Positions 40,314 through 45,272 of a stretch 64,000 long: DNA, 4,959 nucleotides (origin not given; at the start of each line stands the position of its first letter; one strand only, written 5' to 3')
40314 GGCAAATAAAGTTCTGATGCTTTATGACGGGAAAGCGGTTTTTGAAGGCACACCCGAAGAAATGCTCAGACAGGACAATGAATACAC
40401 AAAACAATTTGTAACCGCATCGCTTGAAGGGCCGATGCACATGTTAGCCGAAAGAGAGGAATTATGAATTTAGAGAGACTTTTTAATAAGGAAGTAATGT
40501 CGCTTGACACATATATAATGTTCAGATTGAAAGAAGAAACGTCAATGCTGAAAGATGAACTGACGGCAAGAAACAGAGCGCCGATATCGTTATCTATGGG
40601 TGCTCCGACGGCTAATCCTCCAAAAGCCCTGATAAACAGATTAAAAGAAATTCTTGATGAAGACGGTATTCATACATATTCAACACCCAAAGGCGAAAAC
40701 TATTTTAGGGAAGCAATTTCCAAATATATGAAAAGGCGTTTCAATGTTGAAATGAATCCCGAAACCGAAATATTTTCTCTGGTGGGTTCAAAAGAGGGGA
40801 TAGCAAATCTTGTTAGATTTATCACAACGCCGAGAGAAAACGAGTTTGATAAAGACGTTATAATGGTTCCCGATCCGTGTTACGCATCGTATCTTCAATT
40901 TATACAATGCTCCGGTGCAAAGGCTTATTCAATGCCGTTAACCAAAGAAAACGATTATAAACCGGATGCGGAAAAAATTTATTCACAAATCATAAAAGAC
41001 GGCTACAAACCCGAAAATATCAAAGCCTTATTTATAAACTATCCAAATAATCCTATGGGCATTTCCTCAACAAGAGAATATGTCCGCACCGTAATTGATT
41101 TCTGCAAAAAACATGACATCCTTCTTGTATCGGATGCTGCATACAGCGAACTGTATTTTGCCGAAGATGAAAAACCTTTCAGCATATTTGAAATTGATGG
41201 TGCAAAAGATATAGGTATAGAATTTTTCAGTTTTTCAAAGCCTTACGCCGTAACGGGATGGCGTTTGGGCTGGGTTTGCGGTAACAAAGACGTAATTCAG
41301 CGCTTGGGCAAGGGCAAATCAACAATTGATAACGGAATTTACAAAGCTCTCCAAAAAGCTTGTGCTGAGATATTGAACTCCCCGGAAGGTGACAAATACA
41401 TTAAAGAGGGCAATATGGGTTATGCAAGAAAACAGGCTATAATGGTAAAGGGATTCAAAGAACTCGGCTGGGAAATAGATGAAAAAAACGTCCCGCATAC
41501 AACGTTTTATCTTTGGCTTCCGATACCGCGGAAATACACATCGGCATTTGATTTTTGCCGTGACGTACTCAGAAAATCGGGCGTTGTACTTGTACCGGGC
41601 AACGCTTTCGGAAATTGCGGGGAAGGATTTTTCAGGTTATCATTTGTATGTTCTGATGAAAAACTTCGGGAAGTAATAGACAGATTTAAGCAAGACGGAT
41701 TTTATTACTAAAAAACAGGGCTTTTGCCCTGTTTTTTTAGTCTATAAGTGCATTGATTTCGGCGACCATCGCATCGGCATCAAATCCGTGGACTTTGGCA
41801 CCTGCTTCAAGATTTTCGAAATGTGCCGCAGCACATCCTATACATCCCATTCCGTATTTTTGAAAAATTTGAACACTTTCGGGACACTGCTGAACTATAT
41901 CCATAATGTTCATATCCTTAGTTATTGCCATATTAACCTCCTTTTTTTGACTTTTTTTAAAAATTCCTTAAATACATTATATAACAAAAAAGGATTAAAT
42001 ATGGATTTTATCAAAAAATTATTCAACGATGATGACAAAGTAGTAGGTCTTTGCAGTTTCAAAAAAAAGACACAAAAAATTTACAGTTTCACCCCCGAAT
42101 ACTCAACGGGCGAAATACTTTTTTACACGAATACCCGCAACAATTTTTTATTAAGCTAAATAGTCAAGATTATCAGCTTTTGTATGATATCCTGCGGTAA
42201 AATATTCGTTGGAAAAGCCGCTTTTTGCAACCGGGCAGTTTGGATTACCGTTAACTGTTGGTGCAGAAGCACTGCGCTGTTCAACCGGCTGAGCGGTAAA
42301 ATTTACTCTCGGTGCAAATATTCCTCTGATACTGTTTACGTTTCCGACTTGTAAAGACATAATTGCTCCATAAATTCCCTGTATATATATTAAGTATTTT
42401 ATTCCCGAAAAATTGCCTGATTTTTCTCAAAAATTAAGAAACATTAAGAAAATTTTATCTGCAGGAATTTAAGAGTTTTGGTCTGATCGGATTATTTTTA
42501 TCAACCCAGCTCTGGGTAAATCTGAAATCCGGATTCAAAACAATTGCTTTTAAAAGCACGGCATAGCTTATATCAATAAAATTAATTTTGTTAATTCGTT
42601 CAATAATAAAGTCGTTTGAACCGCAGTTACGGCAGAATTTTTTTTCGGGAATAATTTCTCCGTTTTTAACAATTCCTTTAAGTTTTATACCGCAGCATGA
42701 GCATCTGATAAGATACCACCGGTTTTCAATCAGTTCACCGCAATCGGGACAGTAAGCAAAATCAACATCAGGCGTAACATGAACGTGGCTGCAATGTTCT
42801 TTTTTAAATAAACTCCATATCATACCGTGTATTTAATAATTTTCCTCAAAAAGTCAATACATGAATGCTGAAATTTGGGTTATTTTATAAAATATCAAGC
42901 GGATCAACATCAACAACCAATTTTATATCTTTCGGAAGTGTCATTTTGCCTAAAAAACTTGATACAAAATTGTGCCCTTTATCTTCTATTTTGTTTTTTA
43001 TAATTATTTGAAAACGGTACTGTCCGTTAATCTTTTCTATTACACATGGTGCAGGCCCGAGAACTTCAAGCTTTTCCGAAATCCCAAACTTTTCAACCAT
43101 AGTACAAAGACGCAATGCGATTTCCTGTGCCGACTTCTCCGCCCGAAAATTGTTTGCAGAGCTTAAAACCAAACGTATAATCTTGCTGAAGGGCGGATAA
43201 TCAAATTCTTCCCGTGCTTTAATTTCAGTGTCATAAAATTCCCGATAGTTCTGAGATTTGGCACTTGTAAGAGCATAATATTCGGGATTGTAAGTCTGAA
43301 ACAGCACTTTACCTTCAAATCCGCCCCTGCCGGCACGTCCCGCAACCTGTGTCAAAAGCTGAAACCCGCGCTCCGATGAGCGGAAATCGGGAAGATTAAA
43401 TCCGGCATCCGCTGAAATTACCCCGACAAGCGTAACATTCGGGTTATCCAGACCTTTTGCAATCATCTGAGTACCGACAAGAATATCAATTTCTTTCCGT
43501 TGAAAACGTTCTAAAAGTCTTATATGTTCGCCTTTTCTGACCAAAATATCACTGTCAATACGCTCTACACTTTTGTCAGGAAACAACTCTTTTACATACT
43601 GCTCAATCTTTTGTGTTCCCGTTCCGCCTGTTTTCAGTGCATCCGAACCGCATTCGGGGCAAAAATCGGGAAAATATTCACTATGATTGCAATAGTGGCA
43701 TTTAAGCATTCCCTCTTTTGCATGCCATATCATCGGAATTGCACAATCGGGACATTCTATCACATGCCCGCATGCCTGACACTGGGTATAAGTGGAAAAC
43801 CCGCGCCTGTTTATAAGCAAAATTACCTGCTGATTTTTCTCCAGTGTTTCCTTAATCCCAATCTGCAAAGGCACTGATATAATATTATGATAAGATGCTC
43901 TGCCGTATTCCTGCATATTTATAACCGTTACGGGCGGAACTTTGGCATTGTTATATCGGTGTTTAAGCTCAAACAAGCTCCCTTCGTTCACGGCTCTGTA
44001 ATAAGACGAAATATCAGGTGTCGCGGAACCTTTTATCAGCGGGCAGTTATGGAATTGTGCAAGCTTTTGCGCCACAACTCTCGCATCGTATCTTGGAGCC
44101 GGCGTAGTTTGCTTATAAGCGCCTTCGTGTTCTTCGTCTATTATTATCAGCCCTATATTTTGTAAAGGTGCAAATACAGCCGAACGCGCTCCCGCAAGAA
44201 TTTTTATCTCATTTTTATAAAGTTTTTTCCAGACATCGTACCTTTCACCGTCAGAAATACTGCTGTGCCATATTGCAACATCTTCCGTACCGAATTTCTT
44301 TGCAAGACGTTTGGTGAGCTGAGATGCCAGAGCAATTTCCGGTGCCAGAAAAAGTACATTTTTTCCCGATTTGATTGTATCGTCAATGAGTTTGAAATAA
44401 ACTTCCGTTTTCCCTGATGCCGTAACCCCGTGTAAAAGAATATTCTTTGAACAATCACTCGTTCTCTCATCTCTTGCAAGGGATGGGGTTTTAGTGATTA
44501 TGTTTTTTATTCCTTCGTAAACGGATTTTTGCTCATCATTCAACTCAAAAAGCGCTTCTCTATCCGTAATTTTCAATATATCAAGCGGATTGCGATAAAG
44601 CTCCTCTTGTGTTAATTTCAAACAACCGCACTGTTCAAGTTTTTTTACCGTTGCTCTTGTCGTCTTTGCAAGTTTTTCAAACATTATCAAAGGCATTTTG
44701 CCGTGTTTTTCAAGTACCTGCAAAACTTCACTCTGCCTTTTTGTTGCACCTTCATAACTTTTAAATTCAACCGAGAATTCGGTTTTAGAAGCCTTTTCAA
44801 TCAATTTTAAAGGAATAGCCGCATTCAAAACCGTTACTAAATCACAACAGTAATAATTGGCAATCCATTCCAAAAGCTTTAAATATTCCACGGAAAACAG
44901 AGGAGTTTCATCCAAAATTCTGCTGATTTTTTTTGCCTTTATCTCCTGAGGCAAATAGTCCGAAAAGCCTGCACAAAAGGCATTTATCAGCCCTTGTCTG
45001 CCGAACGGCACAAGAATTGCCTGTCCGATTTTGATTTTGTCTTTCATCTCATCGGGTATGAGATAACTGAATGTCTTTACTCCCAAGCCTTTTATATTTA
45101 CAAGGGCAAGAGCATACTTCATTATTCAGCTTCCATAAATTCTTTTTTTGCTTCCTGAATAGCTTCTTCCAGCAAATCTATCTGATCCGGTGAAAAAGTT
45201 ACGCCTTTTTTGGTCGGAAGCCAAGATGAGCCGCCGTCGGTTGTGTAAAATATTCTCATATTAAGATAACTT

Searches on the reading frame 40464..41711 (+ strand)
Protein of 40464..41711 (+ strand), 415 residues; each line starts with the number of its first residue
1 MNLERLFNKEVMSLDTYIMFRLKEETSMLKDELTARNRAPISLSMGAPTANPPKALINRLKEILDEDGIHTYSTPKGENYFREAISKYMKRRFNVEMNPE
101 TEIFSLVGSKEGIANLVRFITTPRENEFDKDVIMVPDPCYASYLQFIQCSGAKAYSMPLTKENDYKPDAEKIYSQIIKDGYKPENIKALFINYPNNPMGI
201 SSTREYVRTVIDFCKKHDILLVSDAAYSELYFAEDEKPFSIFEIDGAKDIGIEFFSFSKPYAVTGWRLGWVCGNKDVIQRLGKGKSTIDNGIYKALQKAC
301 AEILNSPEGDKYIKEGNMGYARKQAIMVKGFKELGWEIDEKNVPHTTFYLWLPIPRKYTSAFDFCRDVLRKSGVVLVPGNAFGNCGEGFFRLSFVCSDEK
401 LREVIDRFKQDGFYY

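Call 64: search_protein_families(library=pfam, proteins=[window:40464-41711:+], max_evalue=0.0001)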
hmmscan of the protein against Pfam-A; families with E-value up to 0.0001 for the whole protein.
window:40464-41711:+ (415 aa): 1 family
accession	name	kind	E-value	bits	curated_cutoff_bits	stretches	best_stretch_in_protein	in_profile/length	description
PF00155.27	Aminotran_1_2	-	9.6e-58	196.5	19.7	1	41-408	4-361/361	Aminotransferase class I and II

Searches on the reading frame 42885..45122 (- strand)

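Call 47: search_protein_families(library=pfam, proteins=[window:42885-45122:-], max_evalue=0.001)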
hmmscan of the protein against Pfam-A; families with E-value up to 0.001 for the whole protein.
window:42885-45122:- (745 aa): 6 families
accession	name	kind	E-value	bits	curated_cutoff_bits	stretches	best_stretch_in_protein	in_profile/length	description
PF17764.6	PriA_3primeBD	-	7e-22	77.5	22.7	1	16-104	10-96/96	3'DNA-binding domain (3'BD)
PF18074.6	PriA_C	-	1.9e-20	73.9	26.9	1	644-741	1-95/95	Primosomal protein N C-terminal domain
PF00270.35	DEAD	-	1.3e-15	57.9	26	1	226-370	15-161/167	DEAD/DEAH box helicase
PF04851.21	ResIII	-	5.9e-15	56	22.5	1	192-370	2-163/164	Type III restriction enzyme, res subunit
PF00271.37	Helicase_C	-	2.7e-12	47.3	23.5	1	505-601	27-110/110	Helicase conserved C-terminal domain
PF18319.7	Zn_ribbon_PriA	-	1.6e-09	37.9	26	1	457-482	1-26/27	PriA DNA helicase Cys-rich region (CRR) domain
